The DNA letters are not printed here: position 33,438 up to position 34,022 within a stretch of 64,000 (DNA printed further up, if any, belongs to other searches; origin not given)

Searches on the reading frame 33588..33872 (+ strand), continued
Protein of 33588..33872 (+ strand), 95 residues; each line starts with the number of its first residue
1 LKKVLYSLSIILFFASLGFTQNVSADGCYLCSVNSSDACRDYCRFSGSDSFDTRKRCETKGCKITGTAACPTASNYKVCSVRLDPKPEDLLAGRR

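Call 37: predict_structure(alignment_id=A2)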
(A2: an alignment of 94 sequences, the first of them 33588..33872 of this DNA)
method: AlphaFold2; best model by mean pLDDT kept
length: 95 residues; sequences in the alignment: 94
mean_pLDDT: 80.6   pTM: 0.61
mean pLDDT of the five models: 80.6, 79.4, 78.9, 78.7, 73.7
residues with pLDDT >= 90: 46; 70-90: 14; 50-70: 34; < 50: 1
segments of 3 or more residues with pLDDT < 50: none
pLDDT, mean of each block of 10 residues (from residue 1): 60 65 80 94 91 93 94 90 69 54
secondary structure, 60 per line:
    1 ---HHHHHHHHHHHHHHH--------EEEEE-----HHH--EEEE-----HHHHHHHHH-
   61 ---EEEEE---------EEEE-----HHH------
elements in order: H4-18 E27-31 E42-45 H51-59 E64-68 E78-81

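Call 41: find_related_loci(query=A3, collection=metagenome_contigs, flank=8000)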
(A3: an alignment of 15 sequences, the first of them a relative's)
Query A3 (98 aa) in metagenome_contigs; peptide patterns used: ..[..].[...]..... (x = any residue, [..] = any of these).
108 stretches matched a pattern; 73 encode a relative of the query (tblastn E <= 1e-3); 73 distinct loci.
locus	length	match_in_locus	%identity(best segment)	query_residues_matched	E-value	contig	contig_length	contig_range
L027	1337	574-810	59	5-83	4e-23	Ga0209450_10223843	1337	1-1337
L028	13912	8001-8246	56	1-82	5e-23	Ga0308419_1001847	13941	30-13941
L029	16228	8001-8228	58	10-82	1e-22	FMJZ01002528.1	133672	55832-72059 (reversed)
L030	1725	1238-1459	56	9-83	5e-22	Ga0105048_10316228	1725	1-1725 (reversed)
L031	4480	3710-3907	61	24-89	4e-21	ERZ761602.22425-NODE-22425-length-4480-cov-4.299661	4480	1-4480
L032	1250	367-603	52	11-88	1e-20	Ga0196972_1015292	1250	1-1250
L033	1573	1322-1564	47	19-98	6e-20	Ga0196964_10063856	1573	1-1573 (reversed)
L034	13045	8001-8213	58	12-82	9e-20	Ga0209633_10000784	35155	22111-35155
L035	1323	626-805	62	30-89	1e-19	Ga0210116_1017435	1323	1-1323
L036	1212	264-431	64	31-86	2e-19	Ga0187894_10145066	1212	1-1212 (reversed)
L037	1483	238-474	49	9-88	2e-19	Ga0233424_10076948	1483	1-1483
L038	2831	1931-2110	65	26-82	3e-19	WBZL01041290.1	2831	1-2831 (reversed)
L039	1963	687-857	61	30-86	5e-19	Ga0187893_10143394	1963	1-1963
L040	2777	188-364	66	26-82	4e-19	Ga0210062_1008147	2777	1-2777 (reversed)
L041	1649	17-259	48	5-81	8e-19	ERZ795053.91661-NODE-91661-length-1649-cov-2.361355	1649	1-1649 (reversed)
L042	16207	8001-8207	60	13-82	1e-18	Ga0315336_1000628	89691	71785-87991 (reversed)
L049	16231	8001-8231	53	5-81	5e-18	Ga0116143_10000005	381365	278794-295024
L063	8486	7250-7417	66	28-81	1e-16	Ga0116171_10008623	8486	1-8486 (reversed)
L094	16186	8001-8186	43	22-86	3e-7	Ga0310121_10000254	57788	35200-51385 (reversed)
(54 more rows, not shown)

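Call 45: search_protein_families(library=pfam, proteins=[L034:8517-9794:+, L034:9816-11309:+, L042:11175-14531:-, L034:7186-7884:-, L042:6074-7249:-, L034:4510-5175:-, L063:3781-6975:+, L028:6574-7950:+, L094:6430-7827:+, L049:8635-9336:-], max_evalue=0.001)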
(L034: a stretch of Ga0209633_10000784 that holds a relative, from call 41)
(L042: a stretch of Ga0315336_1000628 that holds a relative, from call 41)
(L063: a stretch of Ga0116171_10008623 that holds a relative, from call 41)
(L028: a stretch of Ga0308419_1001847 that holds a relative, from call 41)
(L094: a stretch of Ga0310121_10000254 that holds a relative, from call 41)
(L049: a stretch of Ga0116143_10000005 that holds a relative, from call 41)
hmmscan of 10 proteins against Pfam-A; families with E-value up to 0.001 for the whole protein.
L034:8517-9794:+ (425 aa): 8 families
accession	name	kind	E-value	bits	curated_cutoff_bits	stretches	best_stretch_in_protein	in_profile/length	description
PF02566.24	OsmC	-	1.7e-17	64.1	27.5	1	319-420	2-98/100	OsmC-like protein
PF12697.13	Abhydrolase_6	-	1.5e-14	55.6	26.3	1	49-254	2-214/217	Alpha/beta hydrolase family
PF12146.15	Hydrolase_4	-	4.1e-14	52.9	27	1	65-147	22-107/239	Serine aminopeptidase, S33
PF00561.26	Abhydrolase_1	-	1.3e-10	41.8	25.8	1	49-153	4-106/245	alpha/beta hydrolase fold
PF02129.25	Peptidase_S15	-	2e-07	31.4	23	1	69-155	46-134/262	X-Pro dipeptidyl-peptidase (S15 family)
PF20408.4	Abhydrolase_11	-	1.3e-05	25.5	27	0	48-154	5-112/193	Alpha/beta hydrolase domain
PF00326.27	Peptidase_S9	-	1.3e-05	25.2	22.6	1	67-270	7-212/213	Prolyl oligopeptidase family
PF12740.14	PETase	-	0.00047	20.1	28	0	199-270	162-235/263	PET hydrolase-like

L034:9816-11309:+ (497 aa): 2 families
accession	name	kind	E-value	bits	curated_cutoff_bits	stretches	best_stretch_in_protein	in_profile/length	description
PF01266.30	DAO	-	5e-55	187.9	27.9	1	5-361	1-352/353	FAD dependent oxidoreductase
PF16901.10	DAO_C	-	2.8e-08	34.1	31.4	1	384-490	3-109/126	C-terminal domain of alpha-glycerophosphate oxidase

L042:11175-14531:- (1118 aa): 5 families
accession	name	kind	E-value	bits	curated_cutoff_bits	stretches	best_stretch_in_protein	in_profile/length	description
PF07733.18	DNA_pol3_alpha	-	2.8e-87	293.1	23.9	1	285-539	2-260/260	Bacterial DNA polymerase III alpha NTPase domain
PF17657.6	DNA_pol3_finger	-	6.5e-60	201.7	22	1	542-708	1-166/166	Bacterial DNA polymerase III alpha subunit finger domain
PF14579.12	HHH_6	-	1.1e-15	58.1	25.6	1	781-905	1-90/90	Helix-hairpin-helix motif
PF02811.25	PHP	-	2.1e-11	44.9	26.4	1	20-134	4-122/164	PHP domain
PF01336.31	tRNA_anti-codon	-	3.6e-09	36.9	27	1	988-1063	1-75/75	OB-fold nucleic acid binding domain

L034:7186-7884:- (232 aa): 1 family
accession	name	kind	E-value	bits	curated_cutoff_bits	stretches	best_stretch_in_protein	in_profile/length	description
PF00293.34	NUDIX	-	1.1e-10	42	21.1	1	80-163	3-81/134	NUDIX domain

L042:6074-7249:- (391 aa): 1 family
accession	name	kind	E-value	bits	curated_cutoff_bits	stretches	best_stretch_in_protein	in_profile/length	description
PF00291.31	PALP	-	4.3e-70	236.8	35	1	60-358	3-295/295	Pyridoxal-phosphate dependent enzyme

L034:4510-5175:- (221 aa): 3 families
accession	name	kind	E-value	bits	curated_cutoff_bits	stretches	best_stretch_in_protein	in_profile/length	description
PF00583.31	Acetyltransf_1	-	2.1e-12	47.8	20.7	1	79-189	6-116/116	Acetyltransferase (GNAT) family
PF13508.13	Acetyltransf_7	-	1.7e-07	31.9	27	1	107-190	3-83/84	Acetyltransferase (GNAT) domain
PF13673.13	Acetyltransf_10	-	4e-06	27.3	23.6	1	91-197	15-115/128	Acetyltransferase (GNAT) domain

L063:3781-6975:+ (1064 aa): 12 families
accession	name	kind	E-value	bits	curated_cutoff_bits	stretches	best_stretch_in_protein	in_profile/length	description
PF25596.1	CPSase_L_D1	-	1.5e-98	325.2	27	2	551-662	2-117/118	Carbamoyl phosphate synthase preATP-grasp domain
PF02786.22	CPSase_L_D2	-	1.7e-95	319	19.8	2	128-333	1-210/211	Carbamoyl-phosphate synthase L chain, ATP binding domain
PF02787.25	CPSase_L_D3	-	1.1e-24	86.7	26.6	1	422-501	1-79/80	Carbamoyl-phosphate synthetase large chain, oligomerisation domain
PF02142.27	MGS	-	4.9e-21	75.1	24.1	1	948-1033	2-94/94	MGS-like domain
PF02222.28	ATP-grasp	-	1.1e-20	74.5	27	2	674-838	3-163/179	ATP-grasp domain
PF07478.18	Dala_Dala_lig_C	-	8.2e-13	48.8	24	2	154-301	27-174/204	D-ala D-ala ligase C-terminus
PF15632.11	ATPgrasp_Ter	-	1.4e-10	41.5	29.1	1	800-865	48-112/131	ATP-grasp in the biosynthetic pathway with Ter operon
PF13549.11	ATP-grasp_5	-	1.1e-08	35.1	27.6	0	671-707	16-52/221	ATP-grasp domain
PF02655.19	ATP-grasp_3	-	1.4e-08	35.4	23.2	0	668-838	5-157/160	ATP-grasp domain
PF08442.15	ATP-grasp_2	-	6.8e-07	29.5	29.5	0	133-231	8-122/202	ATP-grasp domain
PF01071.24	GARS_A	-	9.3e-07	29.3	27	0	672-766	8-106/194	Phosphoribosylglycinamide synthetase, ATP-grasp (A) domain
PF08443.16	RimK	-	3.3e-05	24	21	0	664-753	1-87/188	RimK-like ATP-grasp domain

L028:6574-7950:+ (458 aa): 2 families
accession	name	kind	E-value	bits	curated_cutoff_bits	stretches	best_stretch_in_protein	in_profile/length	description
PF13520.12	AA_permease_2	-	1.7e-58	199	27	1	13-424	2-405/427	Amino acid permease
PF00324.27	AA_permease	-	8.3e-32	110.9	24.6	1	19-454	4-464/470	Amino acid permease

L094:6430-7827:+ (465 aa): 1 family
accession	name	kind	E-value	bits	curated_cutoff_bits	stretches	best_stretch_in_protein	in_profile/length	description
PF04055.27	Radical_SAM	-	1.9e-24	87.1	29.5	1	167-317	4-158/166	Radical SAM superfamily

L049:8635-9336:- (234 aa): 2 families
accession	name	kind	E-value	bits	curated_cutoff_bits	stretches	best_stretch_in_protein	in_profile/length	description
PF00005.33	ABC_tran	-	1.7e-28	100.4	25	1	24-182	2-137/137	ABC transporter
PF13304.12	AAA_21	-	3.6e-06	27.7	27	1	150-217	234-303/304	AAA domain, putative AbiEii toxin, Type IV TA system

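Call 47: find_homologous_proteins(query=A2, max_evalue=0.001)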
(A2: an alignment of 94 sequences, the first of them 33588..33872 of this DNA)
Query A2 (94 sequences) (95 aa, profile of the alignment): 62 proteins with E <= 0.001 among 4098 candidates.
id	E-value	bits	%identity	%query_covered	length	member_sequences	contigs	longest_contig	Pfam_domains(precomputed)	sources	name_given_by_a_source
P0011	8.0e-31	124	55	91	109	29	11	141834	-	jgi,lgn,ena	jgi:hypothetical protein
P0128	2.2e-30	122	53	84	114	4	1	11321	-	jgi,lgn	-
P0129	2.5e-30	122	52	96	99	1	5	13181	-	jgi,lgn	jgi:hypothetical protein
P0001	3.1e-30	122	88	99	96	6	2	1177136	-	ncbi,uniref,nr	ncbi:hypothetical protein [Leptospira haakeii]|uniref:Cys-rich protein n=1 Tax=Leptospira haakeii Ta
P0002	3.2e-30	122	86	97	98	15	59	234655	-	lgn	-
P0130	4.3e-30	121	48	99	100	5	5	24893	-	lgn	-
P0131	4.6e-30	121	63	85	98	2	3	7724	-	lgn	-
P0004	7.7e-30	121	67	97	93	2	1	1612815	-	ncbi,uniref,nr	ncbi:hypothetical protein EHO59_04790 [Leptospira semungkisensis]|uniref:Cys-rich protein n=1 Tax=Le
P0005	8.4e-30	120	64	97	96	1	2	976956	-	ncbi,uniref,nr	ncbi:hypothetical protein EHQ53_08130 [Leptospira langatensis]|uniref:Uncharacterized protein n=1 Ta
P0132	9.3e-30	120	62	75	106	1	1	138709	-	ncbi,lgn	ncbi:MAG: hypothetical protein ACK4UJ_02345 [Leptonema sp. (in: bacteria)]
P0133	1.0e-29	120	54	82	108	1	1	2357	-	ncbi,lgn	-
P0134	5.7e-29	118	53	81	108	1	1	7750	-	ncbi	-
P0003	8.4e-29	117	86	99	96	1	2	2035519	-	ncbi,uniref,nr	ncbi:hypothetical protein EHQ52_09080 [Leptospira koniambonensis]|uniref:Cys-rich protein n=1 Tax=Le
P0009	1.5e-28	116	66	80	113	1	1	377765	-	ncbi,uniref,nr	ncbi:hypothetical protein [Leptospira fluminis]|uniref:hypothetical protein n=1 Tax=Leptospira flumi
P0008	3.7e-28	115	68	80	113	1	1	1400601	-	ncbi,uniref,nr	ncbi:hypothetical protein [Leptospira fletcheri]|uniref:hypothetical protein n=1 Tax=Leptospira flet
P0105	3.8e-15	73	38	66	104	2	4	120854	-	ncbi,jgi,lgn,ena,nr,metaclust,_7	ncbi:MAG: hypothetical protein CMH54_02915 [Myxococcales bacterium]|nr:hypothetical protein [Myxococ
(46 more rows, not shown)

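Call 50: list_cluster_members(proteins=[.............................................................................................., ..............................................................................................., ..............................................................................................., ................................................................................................, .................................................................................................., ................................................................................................, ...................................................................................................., window:33588-33872:+])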
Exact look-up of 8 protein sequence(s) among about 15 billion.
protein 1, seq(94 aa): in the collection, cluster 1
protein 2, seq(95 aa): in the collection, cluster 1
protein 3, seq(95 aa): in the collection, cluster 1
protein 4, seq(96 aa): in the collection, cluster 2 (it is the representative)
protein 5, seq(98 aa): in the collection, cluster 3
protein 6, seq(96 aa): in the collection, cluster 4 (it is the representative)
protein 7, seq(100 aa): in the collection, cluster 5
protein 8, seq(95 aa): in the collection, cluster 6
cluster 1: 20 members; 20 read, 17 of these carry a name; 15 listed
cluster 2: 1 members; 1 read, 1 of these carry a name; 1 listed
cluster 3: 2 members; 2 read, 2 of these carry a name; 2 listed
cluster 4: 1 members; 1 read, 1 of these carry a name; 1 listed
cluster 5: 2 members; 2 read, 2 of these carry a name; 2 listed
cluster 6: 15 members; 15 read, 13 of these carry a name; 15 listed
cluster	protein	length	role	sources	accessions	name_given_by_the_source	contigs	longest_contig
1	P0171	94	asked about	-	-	hypothetical protein ACO2J1_09925 [Leptospira interrogans] | Uncharacterized protein n=21 Tax=Leptospira interrogans TaxID=173 RepID=Q8EZZ0_LEPIN | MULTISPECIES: hypothetical protein [Leptospira]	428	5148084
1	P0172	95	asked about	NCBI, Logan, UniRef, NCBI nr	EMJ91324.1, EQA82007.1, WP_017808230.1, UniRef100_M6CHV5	hypothetical protein [Leptospira alstonii] | Uncharacterized protein n=2 Tax=Leptospira alstonii TaxID=28452 RepID=M6CHV5_9LEPT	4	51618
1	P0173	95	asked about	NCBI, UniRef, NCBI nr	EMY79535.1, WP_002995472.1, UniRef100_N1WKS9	hypothetical protein LEP1GSC060_2531 [Leptospira weilii serovar Ranarum str. ICFT] | Uncharacterized protein n=1 Tax=Leptospira weilii serovar Ranarum str. ICFT TaxID=1218598 ... | hypothetical protein [Leptospira weilii]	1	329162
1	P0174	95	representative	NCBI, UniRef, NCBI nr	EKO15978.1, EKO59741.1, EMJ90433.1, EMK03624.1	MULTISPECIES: hypothetical protein [Leptospira] | Uncharacterized protein n=3 Tax=Leptospira kirschneri TaxID=29507 RepID=A0A1T1DHJ1_9LEPT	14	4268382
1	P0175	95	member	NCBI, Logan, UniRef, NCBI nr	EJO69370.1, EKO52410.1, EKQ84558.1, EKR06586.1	hypothetical protein [Leptospira kirschneri] | Uncharacterized protein n=1 Tax=Leptospira kirschneri str. 200802841 TaxID=1193047 ...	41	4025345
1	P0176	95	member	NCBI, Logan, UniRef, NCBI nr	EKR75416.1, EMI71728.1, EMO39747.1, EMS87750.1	hypothetical protein [Leptospira noguchii] | Uncharacterized protein n=2 Tax=Leptospira noguchii TaxID=28182 RepID=M6U3Y2_9LEPT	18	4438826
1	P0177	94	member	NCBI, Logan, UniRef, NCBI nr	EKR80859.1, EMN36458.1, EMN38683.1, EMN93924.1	hypothetical protein [Leptospira interrogans] | hypothetical protein n=1 Tax=Leptospira interrogans TaxID=173 RepID=UPI000297945B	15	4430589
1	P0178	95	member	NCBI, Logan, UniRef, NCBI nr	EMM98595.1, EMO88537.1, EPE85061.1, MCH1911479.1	hypothetical protein L9Z41_02425 [Leptospira noguchii] | Uncharacterized protein n=3 Tax=Leptospira noguchii TaxID=28182 RepID=M6Y2L0_9LEPT | hypothetical protein [Leptospira noguchii]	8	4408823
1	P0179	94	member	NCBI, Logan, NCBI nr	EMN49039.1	hypothetical protein LEP1GSC088_3504 [Leptospira interrogans str. L1207]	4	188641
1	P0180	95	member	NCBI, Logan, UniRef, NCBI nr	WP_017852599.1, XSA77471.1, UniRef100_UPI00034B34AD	hypothetical protein [Leptospira interrogans] | hypothetical protein n=1 Tax=Leptospira interrogans TaxID=173 RepID=UPI00034B34AD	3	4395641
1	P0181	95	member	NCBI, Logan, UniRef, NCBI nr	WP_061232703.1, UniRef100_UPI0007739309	hypothetical protein [Leptospira noguchii] | hypothetical protein n=1 Tax=Leptospira noguchii TaxID=28182 RepID=UPI0007739309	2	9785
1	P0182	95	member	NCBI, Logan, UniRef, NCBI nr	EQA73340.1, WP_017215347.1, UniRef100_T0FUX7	hypothetical protein [Leptospira noguchii] | Uncharacterized protein n=1 Tax=Leptospira noguchii serovar Panama str. CZ214 ...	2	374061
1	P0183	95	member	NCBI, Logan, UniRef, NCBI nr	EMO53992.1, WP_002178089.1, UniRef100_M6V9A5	hypothetical protein [Leptospira noguchii] | Uncharacterized protein n=1 Tax=Leptospira noguchii TaxID=28182 RepID=M6V9A5_9LEPT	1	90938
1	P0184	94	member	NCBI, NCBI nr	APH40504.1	Uncharacterized protein A9P81_0565 [Leptospira interrogans serovar ...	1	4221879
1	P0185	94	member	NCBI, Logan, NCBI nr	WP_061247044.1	hypothetical protein [Leptospira noguchii]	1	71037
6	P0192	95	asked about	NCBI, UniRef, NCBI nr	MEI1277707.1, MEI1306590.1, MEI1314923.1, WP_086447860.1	hypothetical protein V6Z05_05220 [Leptospira venezuelensis] | hypothetical protein n=1 Tax=Leptospira venezuelensis TaxID=1958811 RepID=UPI000A39E8E4 | hypothetical protein [Leptospira venezuelensis]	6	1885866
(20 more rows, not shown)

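Call 51: fold_search(model_id=the predicted structure, library=pdb)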
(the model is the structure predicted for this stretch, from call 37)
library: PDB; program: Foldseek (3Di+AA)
matches with E <= 10: 31; with E <= 0.001: 0
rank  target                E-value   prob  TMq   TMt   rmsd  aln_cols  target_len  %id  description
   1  9s8z_A                1.5e+00  0.08  0.27  0.05   9.8        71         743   15  Crystal structure of the BRI1 ectodomain from Arabidopsis thaliana in complex with 28-homobrassinolide. (released 2025-09-10)
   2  9qo1_I                2.4e+00  0.04  0.22  0.07  13.9       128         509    9  Activated 9-subunit COP9 signalosome and neddylated SCF (SKP1-SKP2-CKS1) complex structure (released 2026-02-11)
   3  3rj0_A                2.9e+00  0.04  0.26  0.05   9.9        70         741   13  Plant steroid receptor BRI1 ectodomain in complex with brassinolide (released 2011-06-22)
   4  7ext_N7               3.1e+00  0.07  0.25  0.33   9.6        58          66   12  Cryo-EM structure of cyanobacterial phycobilisome from Synechococcus sp. PCC 7002 (released 2021-10-06)
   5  7aoi_XJ               3.1e+00  0.04  0.26  0.18  16.9       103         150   11  Trypanosoma brucei mitochondrial ribosome large subunit assembly intermediate (released 2020-12-02)
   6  7zi4_G                3.1e+00  0.01  0.11  0.03  21.5        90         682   14  Cryo-EM structure of the human INO80 complex bound to a WT nucleosome (released 2023-04-19)
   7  8pu3_B                3.5e+00  0.07  0.31  0.35   5.4        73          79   11  Complex of the toxin/antitoxin FaRel2/ATfaRel2 (released 2024-07-24)
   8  6m6w_F                3.5e+00  0.03  0.22  0.18  16.1        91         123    9  Crystal structure the toxin-antitoxin MntA-HpeT mutant-Y104A (released 2020-09-30)
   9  9s87_A                4.0e+00  0.05  0.30  0.06   9.2        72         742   14  Crystal structure of the BRI1 ectodomain from Arabidopsis thaliana in complex with castasterone. (released 2025-09-10)
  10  6p4f_B                4.0e+00  0.02  0.17  0.06  15.9       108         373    6  Crystal structure of the XPB-Bax1-forked DNA ternary complex (released 2020-06-17)
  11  6yxy_EI               4.2e+00  0.03  0.26  0.11  16.9       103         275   11  State B of the Trypanosoma brucei mitoribosomal large subunit assembly intermediate (released 2020-10-14)
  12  6p4w_D                4.2e+00  0.01  0.13  0.05  15.2       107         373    9  XPB helicase in a complex with truncated Bax1 from Sulfurisphaera tokodaii at 2.96 Angstrom resolution (released 2020-06-03)
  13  5gz6_B                4.8e+00  0.01  0.16  0.07  16.4       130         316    9  Structure of D-amino acid dehydrogenase in complex with NADPH and 2-keto-6-aminocapronic acid (released 2017-04-12)
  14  8x6f_G                5.5e+00  0.04  0.28  0.35   6.9        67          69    7  Cryo-EM structure of Staphylococcus aureus sigA-dependent RNAP-promoter open complex (released 2024-06-05)
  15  4uje_BD               5.5e+00  0.03  0.21  0.10  18.3        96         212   11  Regulation of the mammalian elongation cycle by 40S subunit rolling: a eukaryotic-specific ribosome rearrangement (released 2014-07-16)
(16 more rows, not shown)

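Call 52: find_homologous_proteins(query=P0171, max_evalue=0.001)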
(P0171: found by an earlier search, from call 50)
Query P0171 (94 aa): 100 proteins with E <= 0.001 among 100 candidates.
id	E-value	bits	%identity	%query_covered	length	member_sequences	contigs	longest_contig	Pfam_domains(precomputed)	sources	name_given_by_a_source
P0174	1.8e-51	190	93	100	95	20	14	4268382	-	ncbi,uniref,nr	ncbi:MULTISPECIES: hypothetical protein [Leptospira]|uniref:Uncharacterized protein n=3 Tax=Leptospi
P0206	3.4e-45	170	83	100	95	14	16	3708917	-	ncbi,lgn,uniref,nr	ncbi:hypothetical protein [Leptospira borgpetersenii]|uniref:hypothetical protein n=1 Tax=Leptospira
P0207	5.1e-44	166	79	100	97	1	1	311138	-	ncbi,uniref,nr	ncbi:hypothetical protein JWG44_07380 [Leptospira sp. 201903071]|uniref:hypothetical protein n=1 Tax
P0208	1.2e-43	165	81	100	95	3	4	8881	-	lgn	-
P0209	1.9e-43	164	81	100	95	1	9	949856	-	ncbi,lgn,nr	ncbi:hypothetical protein [Leptospira borgpetersenii]|nr:hypothetical protein [Leptospira borgpeters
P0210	2.4e-43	164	79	100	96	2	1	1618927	-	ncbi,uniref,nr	ncbi:hypothetical protein [Leptospira stimsonii]|uniref:Uncharacterized protein n=1 Tax=Leptospira s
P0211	5.8e-43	163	78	100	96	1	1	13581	-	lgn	-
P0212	1.5e-42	162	73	100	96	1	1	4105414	-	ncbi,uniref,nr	ncbi:hypothetical protein A0128_02295 [Leptospira tipperaryensis]|uniref:Cys-rich protein n=1 Tax=Le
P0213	2.6e-42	161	78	97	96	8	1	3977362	-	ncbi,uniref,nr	ncbi:hypothetical protein [Leptospira sanjuanensis]|uniref:hypothetical protein n=1 Tax=Leptospira s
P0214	1.1e-40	156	77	99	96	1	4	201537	-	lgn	-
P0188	1.3e-40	155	75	100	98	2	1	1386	-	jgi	jgi:hypothetical protein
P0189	2.1e-40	155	72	100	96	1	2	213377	-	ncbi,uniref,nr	ncbi:hypothetical protein [Leptospira adleri]|uniref:Cys-rich protein n=1 Tax=Leptospira adleri TaxI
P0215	3.9e-40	154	75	99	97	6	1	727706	-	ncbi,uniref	ncbi:hypothetical protein [Leptospira kmetyi]|uniref:hypothetical protein n=1 Tax=Leptospira kmetyi 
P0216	4.2e-37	144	79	74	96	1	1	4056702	-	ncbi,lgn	ncbi:hypothetical protein AB3N59_02020 [Leptospira sp. WS92.C1]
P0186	2.4e-36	142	70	99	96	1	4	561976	-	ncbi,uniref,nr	ncbi:hypothetical protein EHQ12_11965 [Leptospira gomenensis]|uniref:Cys-rich protein n=1 Tax=Leptos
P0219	1.2e-28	117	62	95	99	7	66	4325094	-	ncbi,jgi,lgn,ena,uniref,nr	ncbi:hypothetical protein Lepil_3803 [Leptonema illini DSM 21528]|uniref:Lipoprotein n=2 Tax=Leptone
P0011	4.7e-28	115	61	100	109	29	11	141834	-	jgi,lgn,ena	jgi:hypothetical protein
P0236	1.0e-24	105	62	88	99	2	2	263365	-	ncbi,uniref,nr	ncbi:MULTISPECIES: hypothetical protein [unclassified Leptospira]|uniref:hypothetical protein n=1 Ta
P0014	6.6e-23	99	71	63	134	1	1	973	-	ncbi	-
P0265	2.1e-18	84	50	89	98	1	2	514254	-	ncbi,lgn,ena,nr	ncbi:MAG: hypothetical protein IT371_13265 [Deltaproteobacteria bacterium]|nr:hypothetical protein [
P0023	1.4e-15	75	49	85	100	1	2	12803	-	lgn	-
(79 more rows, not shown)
